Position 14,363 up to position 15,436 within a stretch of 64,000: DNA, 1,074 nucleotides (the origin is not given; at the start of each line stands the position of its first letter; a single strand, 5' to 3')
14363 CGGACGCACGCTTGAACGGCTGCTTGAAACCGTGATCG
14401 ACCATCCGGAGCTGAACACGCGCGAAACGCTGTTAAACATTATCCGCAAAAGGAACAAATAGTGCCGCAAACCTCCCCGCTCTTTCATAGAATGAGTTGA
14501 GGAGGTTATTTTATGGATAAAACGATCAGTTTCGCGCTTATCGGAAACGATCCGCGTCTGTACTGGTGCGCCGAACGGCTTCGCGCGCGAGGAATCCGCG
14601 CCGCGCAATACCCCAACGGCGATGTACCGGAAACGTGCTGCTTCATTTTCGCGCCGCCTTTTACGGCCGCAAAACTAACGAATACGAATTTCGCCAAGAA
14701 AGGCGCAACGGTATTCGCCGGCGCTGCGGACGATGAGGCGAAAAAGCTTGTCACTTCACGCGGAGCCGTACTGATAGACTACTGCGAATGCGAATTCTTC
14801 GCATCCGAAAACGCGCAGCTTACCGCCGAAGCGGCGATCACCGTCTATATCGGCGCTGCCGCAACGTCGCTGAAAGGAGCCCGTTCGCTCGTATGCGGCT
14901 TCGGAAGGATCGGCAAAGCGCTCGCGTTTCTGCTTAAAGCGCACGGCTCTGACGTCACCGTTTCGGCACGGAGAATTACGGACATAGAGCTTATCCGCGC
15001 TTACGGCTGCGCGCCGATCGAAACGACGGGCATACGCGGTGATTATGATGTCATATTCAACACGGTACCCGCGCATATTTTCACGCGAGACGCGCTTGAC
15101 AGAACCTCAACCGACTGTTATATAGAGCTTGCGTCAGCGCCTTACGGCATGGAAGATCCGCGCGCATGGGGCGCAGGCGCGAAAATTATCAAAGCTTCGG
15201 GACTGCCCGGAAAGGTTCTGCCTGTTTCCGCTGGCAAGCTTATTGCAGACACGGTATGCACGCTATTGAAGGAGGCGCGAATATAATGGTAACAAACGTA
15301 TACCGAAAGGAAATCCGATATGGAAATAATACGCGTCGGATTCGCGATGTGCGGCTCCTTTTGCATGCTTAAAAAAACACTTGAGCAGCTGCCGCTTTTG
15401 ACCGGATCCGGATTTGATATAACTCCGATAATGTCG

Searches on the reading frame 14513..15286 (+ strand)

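Call 75: search_protein_families(library=pfam, proteins=[window:14513-15286:+], max_evalue=0.01)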
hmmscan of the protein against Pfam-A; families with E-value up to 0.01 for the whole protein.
window:14513-15286:+ (257 aa): 2 families
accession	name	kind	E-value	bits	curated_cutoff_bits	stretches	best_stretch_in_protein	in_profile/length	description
PF02826.25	2-Hacid_dh_C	-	5.1e-07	29.7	25.1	1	116-197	30-111/178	D-isomer specific 2-hydroxyacid dehydrogenase, NAD binding domain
PF02254.24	TrkA_N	-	0.0026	18.5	23.8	0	126-165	2-41/116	TrkA-N domain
